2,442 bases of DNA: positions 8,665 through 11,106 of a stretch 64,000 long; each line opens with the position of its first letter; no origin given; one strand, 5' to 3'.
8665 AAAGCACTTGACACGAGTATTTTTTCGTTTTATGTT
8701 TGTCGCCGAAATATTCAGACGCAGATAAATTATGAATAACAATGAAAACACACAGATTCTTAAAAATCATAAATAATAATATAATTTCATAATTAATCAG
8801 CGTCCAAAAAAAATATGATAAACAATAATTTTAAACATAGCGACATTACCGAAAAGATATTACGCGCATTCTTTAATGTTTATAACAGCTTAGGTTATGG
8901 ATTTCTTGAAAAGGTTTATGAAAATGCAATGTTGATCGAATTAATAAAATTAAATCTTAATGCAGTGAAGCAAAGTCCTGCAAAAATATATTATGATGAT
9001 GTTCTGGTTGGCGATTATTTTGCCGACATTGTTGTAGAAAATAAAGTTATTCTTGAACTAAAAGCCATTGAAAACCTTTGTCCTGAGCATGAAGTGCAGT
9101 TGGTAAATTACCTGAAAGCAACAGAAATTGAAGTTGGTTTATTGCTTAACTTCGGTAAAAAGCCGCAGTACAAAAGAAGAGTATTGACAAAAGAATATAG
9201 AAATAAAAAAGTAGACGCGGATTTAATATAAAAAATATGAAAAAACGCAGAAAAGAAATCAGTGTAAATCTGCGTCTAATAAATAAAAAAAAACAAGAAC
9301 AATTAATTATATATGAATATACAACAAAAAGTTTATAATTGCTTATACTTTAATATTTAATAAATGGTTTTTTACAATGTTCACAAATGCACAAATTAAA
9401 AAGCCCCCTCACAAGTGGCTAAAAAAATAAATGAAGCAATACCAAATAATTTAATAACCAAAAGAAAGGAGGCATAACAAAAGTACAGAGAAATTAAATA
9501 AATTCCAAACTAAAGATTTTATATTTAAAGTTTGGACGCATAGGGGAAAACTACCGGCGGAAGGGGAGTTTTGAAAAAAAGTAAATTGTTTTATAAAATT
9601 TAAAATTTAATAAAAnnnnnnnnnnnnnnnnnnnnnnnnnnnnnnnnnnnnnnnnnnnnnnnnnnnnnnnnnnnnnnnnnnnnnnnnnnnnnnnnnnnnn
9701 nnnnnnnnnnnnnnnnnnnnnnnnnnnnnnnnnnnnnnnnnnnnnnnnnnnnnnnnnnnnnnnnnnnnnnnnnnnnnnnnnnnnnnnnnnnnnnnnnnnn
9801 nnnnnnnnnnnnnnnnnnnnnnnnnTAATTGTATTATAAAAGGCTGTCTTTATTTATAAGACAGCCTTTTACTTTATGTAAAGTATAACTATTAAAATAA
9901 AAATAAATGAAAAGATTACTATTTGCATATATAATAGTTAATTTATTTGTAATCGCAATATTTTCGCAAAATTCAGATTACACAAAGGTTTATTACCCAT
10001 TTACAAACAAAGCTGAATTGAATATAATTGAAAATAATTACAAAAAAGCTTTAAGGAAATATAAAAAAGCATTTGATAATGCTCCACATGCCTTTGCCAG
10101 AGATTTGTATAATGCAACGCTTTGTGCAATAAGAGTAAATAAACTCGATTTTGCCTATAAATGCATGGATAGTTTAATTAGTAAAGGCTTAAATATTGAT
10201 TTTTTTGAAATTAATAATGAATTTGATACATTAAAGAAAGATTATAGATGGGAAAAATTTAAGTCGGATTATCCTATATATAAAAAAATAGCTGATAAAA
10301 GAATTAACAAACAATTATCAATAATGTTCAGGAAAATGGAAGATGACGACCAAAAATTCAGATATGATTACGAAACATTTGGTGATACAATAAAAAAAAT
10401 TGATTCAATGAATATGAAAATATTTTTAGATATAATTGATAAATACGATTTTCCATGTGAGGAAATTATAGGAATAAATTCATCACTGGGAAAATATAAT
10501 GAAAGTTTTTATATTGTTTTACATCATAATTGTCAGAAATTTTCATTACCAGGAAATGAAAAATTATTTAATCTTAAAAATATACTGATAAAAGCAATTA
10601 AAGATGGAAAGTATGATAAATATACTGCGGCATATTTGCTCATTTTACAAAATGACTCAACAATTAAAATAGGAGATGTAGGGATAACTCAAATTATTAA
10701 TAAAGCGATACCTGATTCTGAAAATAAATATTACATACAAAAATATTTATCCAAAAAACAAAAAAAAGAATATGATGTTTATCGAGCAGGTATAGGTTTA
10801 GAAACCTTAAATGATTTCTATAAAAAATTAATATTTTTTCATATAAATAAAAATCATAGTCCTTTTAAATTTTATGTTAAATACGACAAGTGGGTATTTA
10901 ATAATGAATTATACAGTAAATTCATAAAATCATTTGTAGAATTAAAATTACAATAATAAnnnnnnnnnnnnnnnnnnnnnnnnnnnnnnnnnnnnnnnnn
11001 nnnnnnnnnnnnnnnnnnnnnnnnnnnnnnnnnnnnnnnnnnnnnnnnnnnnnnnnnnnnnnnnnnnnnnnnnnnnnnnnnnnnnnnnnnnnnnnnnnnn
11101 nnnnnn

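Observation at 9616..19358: Compact RiPP-like operon: GG-leader peptide, ATP-grasp ligase, SPASM-only protein and C39 ABC/HlyD/OM-barrel export, product unknown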

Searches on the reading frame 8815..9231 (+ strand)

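Call 3: search_protein_families(library=ncbifam, proteins=[window:8815-9231:+], max_evalue=0.01)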
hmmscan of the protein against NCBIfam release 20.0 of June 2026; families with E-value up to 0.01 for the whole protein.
window:8815-9231:+ (138 aa): 1 family
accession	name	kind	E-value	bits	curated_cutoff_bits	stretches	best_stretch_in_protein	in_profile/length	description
TIGR04256.1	GxxExxY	subfamily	1.2e-38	132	35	1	10-121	1-114/116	GxxExxY protein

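Call 4: search_protein_families(library=pfam, proteins=[window:8815-9231:+], max_evalue=0.01)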
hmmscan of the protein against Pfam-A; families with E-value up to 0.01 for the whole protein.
window:8815-9231:+ (138 aa): 1 family
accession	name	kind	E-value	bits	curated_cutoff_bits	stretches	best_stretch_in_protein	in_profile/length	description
PF13366.12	PDDEXK_3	-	2.1e-39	134.9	22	1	10-121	2-116/117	PD-(D/E)XK nuclease superfamily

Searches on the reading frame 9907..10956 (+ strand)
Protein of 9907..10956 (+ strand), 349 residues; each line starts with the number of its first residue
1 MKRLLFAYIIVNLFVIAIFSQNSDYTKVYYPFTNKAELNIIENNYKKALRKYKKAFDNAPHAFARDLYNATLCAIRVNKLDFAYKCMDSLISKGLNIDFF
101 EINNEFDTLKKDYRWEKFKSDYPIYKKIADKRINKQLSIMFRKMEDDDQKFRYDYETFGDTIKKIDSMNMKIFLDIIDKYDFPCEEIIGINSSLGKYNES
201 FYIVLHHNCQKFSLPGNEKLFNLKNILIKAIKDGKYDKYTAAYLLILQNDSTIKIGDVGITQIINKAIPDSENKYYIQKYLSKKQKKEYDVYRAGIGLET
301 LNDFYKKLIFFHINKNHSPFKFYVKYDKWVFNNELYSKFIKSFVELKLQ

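Call 3: search_protein_families(library=ncbifam, proteins=[window:9907-10956:+], max_evalue=0.01)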
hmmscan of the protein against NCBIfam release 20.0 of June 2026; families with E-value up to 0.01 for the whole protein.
window:9907-10956:+ (349 aa): 0 families

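Call 4: search_protein_families(library=pfam, proteins=[window:9907-10956:+], max_evalue=0.01)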
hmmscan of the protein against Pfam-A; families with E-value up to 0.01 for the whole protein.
window:9907-10956:+ (349 aa): 1 family
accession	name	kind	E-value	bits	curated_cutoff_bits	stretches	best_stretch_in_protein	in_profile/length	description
PF06866.16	DUF1256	-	0.01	15.8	27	1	154-233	58-136/164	Protein of unknown function (DUF1256)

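Call 28: search_protein_families(library=pfam, alignment_id=A2, max_evalue=0.01)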
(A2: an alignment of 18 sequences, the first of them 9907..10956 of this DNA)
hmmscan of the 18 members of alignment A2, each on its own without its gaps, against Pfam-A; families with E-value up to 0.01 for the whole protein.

A. member 1, window:9907-10956:+ (349 aa): 1 family
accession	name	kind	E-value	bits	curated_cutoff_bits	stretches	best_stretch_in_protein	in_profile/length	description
PF06866.16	DUF1256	-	0.01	15.8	27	1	154-233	58-136/164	Protein of unknown function (DUF1256)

B. families by the number of members that match (of 18 scanned): 3 families
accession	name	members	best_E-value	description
PF20329.3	DUF6624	6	5.8e-26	Family of unknown function (DUF6624)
PF22316.2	ABhydrolase-like_N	1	6.1e-05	A/B hydrolase-like, N-terminal domain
PF06866.16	DUF1256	1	0.01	Protein of unknown function (DUF1256)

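Call 38: find_homologous_proteins(query=window:9907-10956:+, max_evalue=0.001)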
Query window:9907-10956:+ (349 aa): 6 proteins with E <= 0.001 among 2034 candidates.
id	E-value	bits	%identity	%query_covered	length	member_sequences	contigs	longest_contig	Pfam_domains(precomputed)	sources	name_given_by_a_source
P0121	1.1e-226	769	100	100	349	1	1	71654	-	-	-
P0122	5.3e-32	129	31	86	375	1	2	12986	-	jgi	jgi:hypothetical protein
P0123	8.3e-32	129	29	90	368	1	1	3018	-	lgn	-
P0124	6.7e-22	96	30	87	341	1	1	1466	-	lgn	-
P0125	1.0e-11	63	26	69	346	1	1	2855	-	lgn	-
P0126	2.3e-5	42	24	88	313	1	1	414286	PF20329.3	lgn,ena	-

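Call 40: find_homologous_proteins(query=A3, max_evalue=0.001)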
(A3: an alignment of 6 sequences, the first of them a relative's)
Query A3 (6 sequences) (349 aa, profile of the alignment): 16 proteins with E <= 0.001 among 7152 candidates.
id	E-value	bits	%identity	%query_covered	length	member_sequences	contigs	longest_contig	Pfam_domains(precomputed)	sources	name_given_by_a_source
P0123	1.0e-139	484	29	90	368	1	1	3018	-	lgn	-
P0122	1.9e-136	473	31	86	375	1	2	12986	-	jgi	jgi:hypothetical protein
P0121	5.9e-130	452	100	100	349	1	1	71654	-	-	-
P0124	9.7e-125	434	30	87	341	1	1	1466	-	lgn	-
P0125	1.3e-110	388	26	69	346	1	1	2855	-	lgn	-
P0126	8.5e-90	319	24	88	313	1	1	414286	PF20329.3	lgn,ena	-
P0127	4.6e-73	264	22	92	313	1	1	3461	PF20329.3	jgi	jgi:hypothetical protein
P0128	1.4e-68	250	32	87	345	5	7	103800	-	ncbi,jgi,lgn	jgi:hypothetical protein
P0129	1.1e-61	227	24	92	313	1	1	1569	PF20329.3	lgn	-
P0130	1.3e-46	177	23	84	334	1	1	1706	PF20329.3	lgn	-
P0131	6.7e-46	175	24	75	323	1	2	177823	PF20329.3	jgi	jgi:hypothetical protein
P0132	1.5e-41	161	23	58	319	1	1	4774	PF20329.3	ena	-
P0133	1.2e-38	151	22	76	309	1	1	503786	PF20329.3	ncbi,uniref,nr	ncbi:DUF6624 domain-containing protein [Hymenobacter pini]|uniref:DUF6624 domain-containing protein 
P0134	9.7e-38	148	23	85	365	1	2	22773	PF20329.3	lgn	-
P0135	4.2e-32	130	28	44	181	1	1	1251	-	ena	-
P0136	1.0e-8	53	42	7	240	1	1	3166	PF20329.3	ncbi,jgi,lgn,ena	jgi:hypothetical protein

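Call 51: predict_structure(alignment_id=A4)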
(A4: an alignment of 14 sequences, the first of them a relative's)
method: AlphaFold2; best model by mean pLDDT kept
length: 349 residues; sequences in the alignment: 14
mean_pLDDT: 78.2   pTM: 0.80
mean pLDDT of the five models: 78.2, 76.4, 75.9, 75.5, 74.3
residues with pLDDT >= 90: 115; 70-90: 143; 50-70: 42; < 50: 49
segments of 3 or more residues with pLDDT < 50: 212-217, 251-279, 325-335, 347-349
pLDDT, mean of each block of 10 residues (from residue 1): 81 71 87 97 97 96 94 98 96 91 94 96 92 88 83 76 84 89 87 61 73 48 85 88 72 43 40 44 80 88 83 79 52 50 51
secondary structure, 60 per line:
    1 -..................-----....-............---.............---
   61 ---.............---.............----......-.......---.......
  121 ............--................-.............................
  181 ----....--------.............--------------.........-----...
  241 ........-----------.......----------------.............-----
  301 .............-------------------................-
elements in order: H2-19 H25-28 H30-41 H45-57 H64-76 H80-92 H97-102 H104-110 H114-132 H135-150 H152-180 H185-188 H197-209 H224-232 H238-248 H260-266 H283-295 H301-313 H333-348

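Call 54: fold_search(model_id=the predicted structure, library=pdb)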
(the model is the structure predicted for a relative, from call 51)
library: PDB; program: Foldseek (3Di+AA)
matches with E <= 10: 235; with E <= 0.001: 0
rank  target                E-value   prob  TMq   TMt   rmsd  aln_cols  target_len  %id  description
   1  1b89                  1.9e-01  0.28  0.15  0.16  26.2       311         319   14  CLATHRIN HEAVY CHAIN PROXIMAL LEG SEGMENT (BOVINE) (released 1999-06-04)
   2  4i17                  6.2e-01  0.33  0.17  0.25  21.5       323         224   15  Crystal structure of a TPR repeats protein (BF2334) from Bacteroides fragilis NCTC 9343 at 1.50 A resolution (released 2012-12-12)
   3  9rtt_Q                8.3e-01  0.18  0.17  0.09  21.8       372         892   17  Activated Elongation Complex with IWS1 and ELOF1 (released 2025-09-03)
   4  5tqb_B                8.7e-01  0.16  0.18  0.19  18.6       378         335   12  Crystal structure of assembly chaperone of ribosomal protein L4 (Acl4) in complex with ribosomal protein L4 (RpL4) (released 2017-02-15)
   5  4gyy_C                9.4e-01  0.60  0.20  0.12  12.7       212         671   12  Crystal structure of human O-GlcNAc Transferase with UDP-5SGlcNAc and a peptide substrate (released 2012-10-31)
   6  8c6j_S                9.4e-01  0.16  0.19  0.12  33.8       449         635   11  Human spliceosomal PM5 C* complex (released 2023-07-12)
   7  2wqh                  9.8e-01  0.93  0.20  0.55   5.6       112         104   15  Crystal structure of CTPR3Y3 (released 2010-04-07)
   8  8g0l_B                1.0e+00  0.15  0.19  0.08  23.7       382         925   12  Semi-synthetic CoA-alpha-Synuclein Constructs Trap N-terminal Acetyltransferase NatB for Binding Mechanism Studies (released 2023-05-03)
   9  8wej_D                1.2e+00  0.51  0.21  0.31  16.0       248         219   10  Structure of human phagocyte NADPH oxidase in the activated state (released 2024-01-24)
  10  4m57                  1.2e+00  0.14  0.17  0.10  18.5       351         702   13  Crystal structure of the pentatricopeptide repeat protein PPR10 from maize (released 2013-10-30)
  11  1w3b_B                1.2e+00  0.38  0.22  0.21  16.2       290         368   12  The superhelical TPR domain of O-linked GlcNAc transferase reveals structural similarities to importin alpha. (released 2004-09-09)
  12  3edt_H                1.2e+00  0.30  0.22  0.28  19.0       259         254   14  Crystal structure of the mutated S328N hKLC2 TPR domain (released 2009-02-10)
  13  9hvq_Q                1.2e+00  0.13  0.18  0.08  24.4       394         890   18  Structure of the transcribing Pol II-DSIF-PAF-SPT6-RECQL5 complex (released 2025-07-16)
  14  8f15_A                1.3e+00  0.63  0.14  0.33  12.2       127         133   17  Structure of the STUB1 TPR domain in complex with H202, an all-D Helicon Polypeptide (released 2023-02-15)
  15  8ffz_C                1.3e+00  0.18  0.22  0.11  26.8       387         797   11  TFIIIA-TFIIIC-Brf1-TBP complex bound to 5S rRNA gene (released 2023-06-21)
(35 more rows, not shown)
